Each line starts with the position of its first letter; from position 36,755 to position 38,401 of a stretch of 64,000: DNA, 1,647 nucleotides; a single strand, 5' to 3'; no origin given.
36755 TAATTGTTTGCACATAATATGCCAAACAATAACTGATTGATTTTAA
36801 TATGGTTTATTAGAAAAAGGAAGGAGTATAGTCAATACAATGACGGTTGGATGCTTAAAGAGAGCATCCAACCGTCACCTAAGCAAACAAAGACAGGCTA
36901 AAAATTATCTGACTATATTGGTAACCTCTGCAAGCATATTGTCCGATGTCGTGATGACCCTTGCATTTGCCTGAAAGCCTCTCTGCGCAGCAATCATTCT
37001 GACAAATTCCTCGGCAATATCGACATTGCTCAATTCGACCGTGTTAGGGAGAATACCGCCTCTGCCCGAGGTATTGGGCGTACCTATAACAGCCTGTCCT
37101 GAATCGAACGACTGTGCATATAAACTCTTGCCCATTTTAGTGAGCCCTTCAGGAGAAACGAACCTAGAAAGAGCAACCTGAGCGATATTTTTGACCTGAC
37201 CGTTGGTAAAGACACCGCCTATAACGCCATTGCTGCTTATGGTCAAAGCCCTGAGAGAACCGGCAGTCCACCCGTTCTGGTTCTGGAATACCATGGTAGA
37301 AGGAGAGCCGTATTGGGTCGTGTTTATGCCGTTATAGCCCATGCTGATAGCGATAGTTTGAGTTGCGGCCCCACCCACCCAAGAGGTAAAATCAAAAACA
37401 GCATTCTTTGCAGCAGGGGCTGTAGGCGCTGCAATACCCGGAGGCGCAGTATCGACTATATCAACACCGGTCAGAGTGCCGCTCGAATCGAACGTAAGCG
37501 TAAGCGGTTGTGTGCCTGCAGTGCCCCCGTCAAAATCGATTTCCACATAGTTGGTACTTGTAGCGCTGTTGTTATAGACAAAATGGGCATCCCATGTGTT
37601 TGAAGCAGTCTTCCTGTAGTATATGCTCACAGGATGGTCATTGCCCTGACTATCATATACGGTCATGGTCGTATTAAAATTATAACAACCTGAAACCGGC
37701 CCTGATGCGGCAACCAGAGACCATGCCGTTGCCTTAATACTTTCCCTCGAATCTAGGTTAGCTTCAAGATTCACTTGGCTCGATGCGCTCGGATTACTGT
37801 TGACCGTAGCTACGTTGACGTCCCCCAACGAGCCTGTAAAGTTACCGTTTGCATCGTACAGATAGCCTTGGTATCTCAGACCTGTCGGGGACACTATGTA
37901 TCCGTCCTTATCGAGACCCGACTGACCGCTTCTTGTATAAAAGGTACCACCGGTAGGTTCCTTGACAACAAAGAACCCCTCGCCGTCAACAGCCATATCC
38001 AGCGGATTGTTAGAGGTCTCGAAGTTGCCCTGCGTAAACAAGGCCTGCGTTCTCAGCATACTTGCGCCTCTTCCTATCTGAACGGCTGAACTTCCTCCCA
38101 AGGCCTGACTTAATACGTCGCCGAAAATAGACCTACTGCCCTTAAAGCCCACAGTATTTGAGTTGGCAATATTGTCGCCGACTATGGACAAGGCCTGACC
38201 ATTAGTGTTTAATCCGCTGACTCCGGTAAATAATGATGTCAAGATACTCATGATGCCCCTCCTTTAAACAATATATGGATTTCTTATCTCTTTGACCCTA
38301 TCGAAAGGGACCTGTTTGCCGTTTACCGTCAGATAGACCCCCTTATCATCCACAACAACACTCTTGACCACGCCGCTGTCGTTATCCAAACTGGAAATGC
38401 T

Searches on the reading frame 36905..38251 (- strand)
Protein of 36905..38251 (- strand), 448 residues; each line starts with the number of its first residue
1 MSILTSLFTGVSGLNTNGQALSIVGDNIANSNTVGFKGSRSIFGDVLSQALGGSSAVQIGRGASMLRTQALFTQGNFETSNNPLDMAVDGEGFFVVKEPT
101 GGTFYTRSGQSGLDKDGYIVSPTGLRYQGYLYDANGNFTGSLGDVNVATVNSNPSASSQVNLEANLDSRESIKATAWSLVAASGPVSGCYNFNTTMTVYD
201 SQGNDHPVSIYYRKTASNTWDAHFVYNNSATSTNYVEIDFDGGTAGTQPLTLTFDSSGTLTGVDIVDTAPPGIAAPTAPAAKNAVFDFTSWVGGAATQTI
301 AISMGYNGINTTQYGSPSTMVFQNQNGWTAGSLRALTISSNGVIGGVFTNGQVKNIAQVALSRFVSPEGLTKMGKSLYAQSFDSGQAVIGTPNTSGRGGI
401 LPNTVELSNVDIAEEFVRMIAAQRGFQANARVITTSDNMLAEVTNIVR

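Call 106: search_protein_families(library=pfam, proteins=[window:36905-38251:-], max_evalue=0.001)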
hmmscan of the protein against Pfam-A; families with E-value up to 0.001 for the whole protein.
window:36905-38251:- (448 aa): 4 families
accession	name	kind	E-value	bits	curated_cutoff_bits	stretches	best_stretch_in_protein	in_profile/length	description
PF07559.19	FlgE_D2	-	7.4e-25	88.5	22.7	1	165-327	1-141/142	Flagellar basal body protein FlaE D2 domain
PF06429.18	Flg_bbr_C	-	5.9e-16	58.2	23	1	404-445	4-45/46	Flagellar basal body rod FlgEFG protein C-terminal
PF22692.1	LlgE_F_G_D1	-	6.8e-11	42.6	27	1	87-144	1-44/64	Flagellar hook protein FlgE/F/G D1 domain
PF00460.25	Flg_bb_rod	-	1.5e-09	38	20.7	1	9-37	3-31/31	Flagella basal body rod protein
